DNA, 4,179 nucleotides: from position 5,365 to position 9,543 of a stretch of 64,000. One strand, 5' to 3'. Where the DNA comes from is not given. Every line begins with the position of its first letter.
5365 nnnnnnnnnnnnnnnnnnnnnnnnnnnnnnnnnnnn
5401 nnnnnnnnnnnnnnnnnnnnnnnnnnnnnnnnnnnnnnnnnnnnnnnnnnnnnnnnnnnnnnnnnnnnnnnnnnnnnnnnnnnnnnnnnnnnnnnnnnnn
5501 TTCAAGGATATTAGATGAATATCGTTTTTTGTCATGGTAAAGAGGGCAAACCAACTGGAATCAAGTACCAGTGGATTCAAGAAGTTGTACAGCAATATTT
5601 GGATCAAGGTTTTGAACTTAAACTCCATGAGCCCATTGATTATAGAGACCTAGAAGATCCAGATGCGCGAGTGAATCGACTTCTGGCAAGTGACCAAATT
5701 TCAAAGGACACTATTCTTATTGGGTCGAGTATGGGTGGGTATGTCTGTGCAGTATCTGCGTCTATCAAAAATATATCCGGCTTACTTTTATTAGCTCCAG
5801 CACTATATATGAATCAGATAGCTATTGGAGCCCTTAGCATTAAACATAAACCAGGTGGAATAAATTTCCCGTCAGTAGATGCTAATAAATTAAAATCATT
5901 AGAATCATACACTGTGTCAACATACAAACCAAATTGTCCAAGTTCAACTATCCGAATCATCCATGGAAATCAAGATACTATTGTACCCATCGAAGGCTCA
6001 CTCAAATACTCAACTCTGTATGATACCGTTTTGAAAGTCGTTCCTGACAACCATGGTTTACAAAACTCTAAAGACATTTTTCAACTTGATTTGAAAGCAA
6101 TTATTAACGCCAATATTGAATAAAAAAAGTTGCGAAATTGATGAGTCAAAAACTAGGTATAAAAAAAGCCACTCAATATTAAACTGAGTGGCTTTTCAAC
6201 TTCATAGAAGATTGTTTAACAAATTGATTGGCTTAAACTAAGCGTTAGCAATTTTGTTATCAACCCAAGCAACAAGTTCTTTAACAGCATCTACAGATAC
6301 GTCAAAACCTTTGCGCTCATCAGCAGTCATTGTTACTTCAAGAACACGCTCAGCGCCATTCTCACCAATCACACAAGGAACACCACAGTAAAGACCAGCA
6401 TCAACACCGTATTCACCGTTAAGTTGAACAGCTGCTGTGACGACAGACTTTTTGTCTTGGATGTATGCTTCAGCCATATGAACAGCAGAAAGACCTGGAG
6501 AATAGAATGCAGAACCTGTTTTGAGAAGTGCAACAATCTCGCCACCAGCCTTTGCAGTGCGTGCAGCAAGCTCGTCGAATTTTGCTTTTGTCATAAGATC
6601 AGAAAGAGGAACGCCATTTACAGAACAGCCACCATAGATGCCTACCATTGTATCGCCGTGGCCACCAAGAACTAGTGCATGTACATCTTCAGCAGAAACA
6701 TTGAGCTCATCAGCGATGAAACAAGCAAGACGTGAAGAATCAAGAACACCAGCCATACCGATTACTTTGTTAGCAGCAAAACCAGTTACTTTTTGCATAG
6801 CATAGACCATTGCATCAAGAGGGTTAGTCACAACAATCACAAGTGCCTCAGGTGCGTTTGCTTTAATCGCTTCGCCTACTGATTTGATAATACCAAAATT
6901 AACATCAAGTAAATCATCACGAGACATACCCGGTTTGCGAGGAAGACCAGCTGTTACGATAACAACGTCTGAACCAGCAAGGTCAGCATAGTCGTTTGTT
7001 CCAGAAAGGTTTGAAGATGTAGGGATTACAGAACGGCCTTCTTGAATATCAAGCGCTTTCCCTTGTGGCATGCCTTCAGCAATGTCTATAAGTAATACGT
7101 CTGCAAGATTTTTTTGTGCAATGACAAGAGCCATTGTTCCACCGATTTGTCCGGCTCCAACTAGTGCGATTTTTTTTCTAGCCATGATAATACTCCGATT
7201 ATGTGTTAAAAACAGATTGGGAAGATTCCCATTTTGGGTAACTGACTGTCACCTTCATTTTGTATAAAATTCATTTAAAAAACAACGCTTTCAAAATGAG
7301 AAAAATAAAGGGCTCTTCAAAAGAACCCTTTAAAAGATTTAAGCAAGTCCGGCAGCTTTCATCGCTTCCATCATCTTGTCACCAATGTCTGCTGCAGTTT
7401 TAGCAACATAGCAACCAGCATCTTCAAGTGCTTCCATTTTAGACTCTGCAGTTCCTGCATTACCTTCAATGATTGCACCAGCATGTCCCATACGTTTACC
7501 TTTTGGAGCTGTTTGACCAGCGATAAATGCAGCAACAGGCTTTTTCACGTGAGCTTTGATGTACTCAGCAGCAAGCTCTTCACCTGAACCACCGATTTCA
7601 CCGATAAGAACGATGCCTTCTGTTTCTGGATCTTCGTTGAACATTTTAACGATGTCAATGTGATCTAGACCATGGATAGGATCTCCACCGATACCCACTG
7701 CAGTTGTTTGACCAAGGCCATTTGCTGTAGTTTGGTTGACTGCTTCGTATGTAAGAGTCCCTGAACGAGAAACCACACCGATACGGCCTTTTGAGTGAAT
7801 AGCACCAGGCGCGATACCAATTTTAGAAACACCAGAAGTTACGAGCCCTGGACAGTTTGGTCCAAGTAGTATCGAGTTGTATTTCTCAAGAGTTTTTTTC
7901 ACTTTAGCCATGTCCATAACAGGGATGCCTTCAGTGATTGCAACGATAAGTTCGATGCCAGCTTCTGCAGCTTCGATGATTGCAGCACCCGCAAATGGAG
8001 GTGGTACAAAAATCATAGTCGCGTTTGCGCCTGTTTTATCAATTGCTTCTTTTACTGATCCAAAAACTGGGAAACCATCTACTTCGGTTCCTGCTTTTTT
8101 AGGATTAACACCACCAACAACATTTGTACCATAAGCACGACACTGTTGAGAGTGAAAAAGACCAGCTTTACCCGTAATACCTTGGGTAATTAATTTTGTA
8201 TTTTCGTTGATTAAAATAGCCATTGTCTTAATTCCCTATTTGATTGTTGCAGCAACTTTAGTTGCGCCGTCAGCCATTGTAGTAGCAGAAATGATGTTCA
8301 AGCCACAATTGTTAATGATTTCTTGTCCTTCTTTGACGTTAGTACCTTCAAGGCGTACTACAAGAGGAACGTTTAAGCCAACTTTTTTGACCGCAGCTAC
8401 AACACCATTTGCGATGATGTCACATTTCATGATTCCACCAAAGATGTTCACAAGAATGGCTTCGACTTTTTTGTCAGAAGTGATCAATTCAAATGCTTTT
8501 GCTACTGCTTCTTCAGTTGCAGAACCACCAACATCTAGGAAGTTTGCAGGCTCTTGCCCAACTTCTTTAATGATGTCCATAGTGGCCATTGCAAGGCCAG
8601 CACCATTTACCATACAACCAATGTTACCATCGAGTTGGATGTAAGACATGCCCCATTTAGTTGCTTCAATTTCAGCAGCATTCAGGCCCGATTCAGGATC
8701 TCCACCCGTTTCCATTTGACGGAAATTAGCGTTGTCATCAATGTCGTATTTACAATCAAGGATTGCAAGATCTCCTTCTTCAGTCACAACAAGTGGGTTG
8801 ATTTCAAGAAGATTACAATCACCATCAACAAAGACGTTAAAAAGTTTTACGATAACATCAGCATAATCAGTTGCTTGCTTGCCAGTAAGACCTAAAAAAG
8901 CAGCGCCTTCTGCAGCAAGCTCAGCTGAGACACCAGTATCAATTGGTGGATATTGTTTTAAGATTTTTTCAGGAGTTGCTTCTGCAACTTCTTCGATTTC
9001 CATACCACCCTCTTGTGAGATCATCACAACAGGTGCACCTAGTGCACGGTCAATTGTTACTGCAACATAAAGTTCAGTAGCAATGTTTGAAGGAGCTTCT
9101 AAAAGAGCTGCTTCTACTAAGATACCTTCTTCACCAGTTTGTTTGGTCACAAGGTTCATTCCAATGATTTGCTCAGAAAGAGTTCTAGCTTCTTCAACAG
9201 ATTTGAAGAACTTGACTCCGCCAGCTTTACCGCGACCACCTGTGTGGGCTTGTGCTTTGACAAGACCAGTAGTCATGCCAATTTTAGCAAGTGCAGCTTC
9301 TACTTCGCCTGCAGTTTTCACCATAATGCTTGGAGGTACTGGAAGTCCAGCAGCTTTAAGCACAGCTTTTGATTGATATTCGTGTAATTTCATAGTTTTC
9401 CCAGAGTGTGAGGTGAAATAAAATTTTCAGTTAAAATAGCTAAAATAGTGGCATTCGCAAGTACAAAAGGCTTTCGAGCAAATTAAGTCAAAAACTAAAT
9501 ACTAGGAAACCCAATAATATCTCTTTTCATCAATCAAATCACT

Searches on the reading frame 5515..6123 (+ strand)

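Call 63: search_protein_families(library=pfam, proteins=[window:5515-6123:+], max_evalue=0.001)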
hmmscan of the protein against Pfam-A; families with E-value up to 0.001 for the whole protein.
window:5515-6123:+ (202 aa): 2 families
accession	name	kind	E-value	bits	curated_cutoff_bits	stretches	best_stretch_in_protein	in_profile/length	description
PF05728.18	UPF0227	-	4.6e-07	30.3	21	1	3-189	2-179/187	Uncharacterised protein family (UPF0227)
PF12146.15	Hydrolase_4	-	0.0002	21.2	27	0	52-101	65-115/239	Serine aminopeptidase, S33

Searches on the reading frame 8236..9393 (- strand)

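Call 99: search_protein_families(library=pfam, proteins=[window:8236-9393:-], max_evalue=0.00001)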
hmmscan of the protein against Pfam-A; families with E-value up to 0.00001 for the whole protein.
window:8236-9393:- (385 aa): 4 families
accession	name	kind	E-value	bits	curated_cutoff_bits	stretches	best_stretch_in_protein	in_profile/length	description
PF08442.15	ATP-grasp_2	-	2.6e-63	213.7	29.5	1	2-203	1-202/202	ATP-grasp domain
PF00549.24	Ligase_CoA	-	1.7e-33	115.9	24.5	1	261-380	1-127/128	CoA-ligase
PF24948.1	Citrate_synth_N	-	1.8e-17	63.9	83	1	40-226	51-228/232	ATP-citrate synthase ATP-grasp domain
PF13549.11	ATP-grasp_5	-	1.6e-11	44.4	27.6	1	3-215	10-218/221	ATP-grasp domain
